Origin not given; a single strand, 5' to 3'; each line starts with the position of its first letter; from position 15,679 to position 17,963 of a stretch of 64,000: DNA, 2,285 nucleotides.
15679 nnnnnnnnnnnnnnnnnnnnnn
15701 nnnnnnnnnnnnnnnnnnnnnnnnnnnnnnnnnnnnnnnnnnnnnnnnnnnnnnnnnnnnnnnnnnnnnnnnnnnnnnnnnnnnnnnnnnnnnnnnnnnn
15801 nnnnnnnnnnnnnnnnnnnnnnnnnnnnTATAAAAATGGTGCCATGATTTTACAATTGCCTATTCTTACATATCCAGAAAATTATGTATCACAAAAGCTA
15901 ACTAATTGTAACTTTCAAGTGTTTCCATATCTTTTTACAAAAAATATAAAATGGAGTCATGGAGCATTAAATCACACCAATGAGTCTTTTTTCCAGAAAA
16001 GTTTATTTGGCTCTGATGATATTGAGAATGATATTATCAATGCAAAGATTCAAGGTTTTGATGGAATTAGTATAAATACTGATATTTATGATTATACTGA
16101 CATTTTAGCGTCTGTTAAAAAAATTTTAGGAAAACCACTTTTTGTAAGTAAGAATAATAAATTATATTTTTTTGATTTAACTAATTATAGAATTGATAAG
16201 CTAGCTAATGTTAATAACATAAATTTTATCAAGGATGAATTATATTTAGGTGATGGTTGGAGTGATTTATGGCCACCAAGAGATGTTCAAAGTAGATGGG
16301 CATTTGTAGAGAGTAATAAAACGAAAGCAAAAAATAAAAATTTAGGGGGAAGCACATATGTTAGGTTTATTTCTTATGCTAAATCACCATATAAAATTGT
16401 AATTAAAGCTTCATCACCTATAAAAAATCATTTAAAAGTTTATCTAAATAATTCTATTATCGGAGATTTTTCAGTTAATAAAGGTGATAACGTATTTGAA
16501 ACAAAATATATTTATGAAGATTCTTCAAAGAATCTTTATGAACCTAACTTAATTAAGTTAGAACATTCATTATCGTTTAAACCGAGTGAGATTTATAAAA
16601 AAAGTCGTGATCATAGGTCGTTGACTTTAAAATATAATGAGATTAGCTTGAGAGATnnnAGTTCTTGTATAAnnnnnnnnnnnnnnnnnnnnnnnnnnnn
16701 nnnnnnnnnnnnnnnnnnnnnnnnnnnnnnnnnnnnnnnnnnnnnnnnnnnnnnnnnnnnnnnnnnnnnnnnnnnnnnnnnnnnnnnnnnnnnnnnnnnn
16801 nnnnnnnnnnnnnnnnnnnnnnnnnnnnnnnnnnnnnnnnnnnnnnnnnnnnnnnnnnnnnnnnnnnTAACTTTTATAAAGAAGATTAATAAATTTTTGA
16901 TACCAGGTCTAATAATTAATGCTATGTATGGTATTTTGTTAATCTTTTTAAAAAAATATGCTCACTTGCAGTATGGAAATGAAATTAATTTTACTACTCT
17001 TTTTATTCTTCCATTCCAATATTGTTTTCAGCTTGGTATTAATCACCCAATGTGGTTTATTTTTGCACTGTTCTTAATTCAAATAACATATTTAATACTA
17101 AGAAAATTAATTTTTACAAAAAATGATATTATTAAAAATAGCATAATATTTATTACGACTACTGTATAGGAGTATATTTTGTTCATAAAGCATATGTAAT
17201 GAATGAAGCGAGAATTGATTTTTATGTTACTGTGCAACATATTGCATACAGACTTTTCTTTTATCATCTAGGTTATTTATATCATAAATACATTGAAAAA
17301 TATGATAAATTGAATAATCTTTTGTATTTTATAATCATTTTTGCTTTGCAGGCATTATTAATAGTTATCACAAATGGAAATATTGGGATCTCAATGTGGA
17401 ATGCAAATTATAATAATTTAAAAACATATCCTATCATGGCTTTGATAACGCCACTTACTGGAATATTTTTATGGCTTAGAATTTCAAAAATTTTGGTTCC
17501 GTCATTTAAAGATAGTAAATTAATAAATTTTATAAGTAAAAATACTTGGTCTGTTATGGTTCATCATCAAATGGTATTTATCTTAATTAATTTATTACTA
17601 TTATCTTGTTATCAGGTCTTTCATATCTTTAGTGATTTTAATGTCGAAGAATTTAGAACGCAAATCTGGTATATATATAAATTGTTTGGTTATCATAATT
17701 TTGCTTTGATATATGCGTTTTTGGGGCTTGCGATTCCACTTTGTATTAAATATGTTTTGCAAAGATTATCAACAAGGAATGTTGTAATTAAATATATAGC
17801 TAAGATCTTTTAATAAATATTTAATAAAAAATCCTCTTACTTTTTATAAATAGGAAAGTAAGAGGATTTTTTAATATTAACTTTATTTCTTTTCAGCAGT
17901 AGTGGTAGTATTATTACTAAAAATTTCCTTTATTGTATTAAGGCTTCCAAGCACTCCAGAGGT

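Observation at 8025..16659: Tandem triplication of a giant polytopic membrane protein family with variable extracytoplasmic modules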

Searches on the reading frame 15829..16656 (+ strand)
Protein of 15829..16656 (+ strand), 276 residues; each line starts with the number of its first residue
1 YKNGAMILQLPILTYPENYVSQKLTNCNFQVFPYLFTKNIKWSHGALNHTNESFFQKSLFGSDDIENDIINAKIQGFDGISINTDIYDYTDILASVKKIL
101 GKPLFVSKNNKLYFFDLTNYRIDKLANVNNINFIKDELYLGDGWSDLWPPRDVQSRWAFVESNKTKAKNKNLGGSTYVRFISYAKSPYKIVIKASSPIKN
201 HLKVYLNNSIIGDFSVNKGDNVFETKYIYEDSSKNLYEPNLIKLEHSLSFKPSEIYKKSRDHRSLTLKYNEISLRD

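Call 74: predict_structure(alignment_id=A6)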
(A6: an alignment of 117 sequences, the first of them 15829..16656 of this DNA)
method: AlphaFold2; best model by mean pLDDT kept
length: 276 residues; sequences in the alignment: 117
mean_pLDDT: 85.7   pTM: 0.83
mean pLDDT of the five models: 85.7, 84.5, 84.2, 83.8, 83.0
residues with pLDDT >= 90: 146; 70-90: 90; 50-70: 39; < 50: 1
segments of 3 or more residues with pLDDT < 50: none
pLDDT, mean of each block of 10 residues (from residue 1): 87 73 60 80 86 91 90 92 80 94 92 92 71 90 76 82 60 88 82 97 97 98 94 81 95 91 93 92
secondary structure, 60 per line:
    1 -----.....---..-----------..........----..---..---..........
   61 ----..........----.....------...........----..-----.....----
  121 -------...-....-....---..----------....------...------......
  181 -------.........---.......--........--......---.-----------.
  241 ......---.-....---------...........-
elements in order: E6-10 H27-36 H51-60 H65-74 E79-83 H90-100 E112-116 E156-159 E175-180 E188-196 E200-206 E209-216 E219-224 E240-246 H252-255 E265-275

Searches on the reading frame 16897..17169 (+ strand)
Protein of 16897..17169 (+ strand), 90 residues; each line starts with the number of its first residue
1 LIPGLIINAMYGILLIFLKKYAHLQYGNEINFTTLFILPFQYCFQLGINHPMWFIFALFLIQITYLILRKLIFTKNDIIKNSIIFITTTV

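Call 66: search_protein_families(library=pfam, proteins=[window:16897-17169:+], max_evalue=1)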
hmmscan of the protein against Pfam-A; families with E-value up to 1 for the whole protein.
window:16897-17169:+ (90 aa): 2 families
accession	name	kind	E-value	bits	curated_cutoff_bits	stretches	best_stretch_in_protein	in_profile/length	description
PF01757.29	Acyl_transf_3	-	0.0012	18.4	31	1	10-88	89-161/326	Acyltransferase domain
PF24226.1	DUF7442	-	0.39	11.1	23.8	1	54-86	2-34/79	Phage membrane protein Family of unknown function (DUF7442)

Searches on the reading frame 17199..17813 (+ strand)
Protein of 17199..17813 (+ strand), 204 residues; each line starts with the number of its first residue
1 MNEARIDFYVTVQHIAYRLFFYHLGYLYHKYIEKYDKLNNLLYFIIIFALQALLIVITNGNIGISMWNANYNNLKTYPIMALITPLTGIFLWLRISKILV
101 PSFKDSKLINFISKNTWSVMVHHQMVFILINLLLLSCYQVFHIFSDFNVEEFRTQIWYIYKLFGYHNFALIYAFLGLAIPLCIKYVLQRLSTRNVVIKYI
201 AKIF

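Call 4: search_protein_families(library=pfam, proteins=[window:17199-17813:+], max_evalue=0.1)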
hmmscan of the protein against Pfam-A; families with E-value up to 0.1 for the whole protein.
window:17199-17813:+ (204 aa): 0 families

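Call 5: search_protein_families(library=ncbifam, proteins=[window:17199-17813:+], max_evalue=0.1)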
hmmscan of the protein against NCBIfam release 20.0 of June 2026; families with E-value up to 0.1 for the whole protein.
window:17199-17813:+ (204 aa): 0 families

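Call 66: search_protein_families(library=pfam, proteins=[window:17199-17813:+], max_evalue=1)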
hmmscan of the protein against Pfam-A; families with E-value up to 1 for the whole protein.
window:17199-17813:+ (204 aa): 0 families

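Call 92: list_cluster_members(proteins=[window:17199-17813:+, window:16688-16867:+, window:16897-17169:+])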
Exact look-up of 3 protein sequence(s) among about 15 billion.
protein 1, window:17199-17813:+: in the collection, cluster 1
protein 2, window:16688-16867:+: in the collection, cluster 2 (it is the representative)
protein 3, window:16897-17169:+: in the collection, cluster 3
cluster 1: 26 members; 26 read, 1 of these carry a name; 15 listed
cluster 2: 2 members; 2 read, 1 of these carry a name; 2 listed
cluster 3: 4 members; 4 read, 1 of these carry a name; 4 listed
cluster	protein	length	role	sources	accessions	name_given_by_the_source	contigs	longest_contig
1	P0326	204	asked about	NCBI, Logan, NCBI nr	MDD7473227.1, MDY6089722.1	MAG: hypothetical protein SPJ04_00510 [Bdellovibrionota bacterium] | hypothetical protein [Pseudomonadota bacterium]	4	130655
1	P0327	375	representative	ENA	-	-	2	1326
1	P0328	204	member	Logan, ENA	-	-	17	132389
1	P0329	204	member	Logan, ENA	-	-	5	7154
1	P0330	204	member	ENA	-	-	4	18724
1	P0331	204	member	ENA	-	-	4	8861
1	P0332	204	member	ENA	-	-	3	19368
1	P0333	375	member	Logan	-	-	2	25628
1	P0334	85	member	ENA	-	-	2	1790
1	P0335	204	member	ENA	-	-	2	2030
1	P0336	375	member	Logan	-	-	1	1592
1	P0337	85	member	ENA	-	-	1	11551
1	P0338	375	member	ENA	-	-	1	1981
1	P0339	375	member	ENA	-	-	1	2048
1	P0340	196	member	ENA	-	-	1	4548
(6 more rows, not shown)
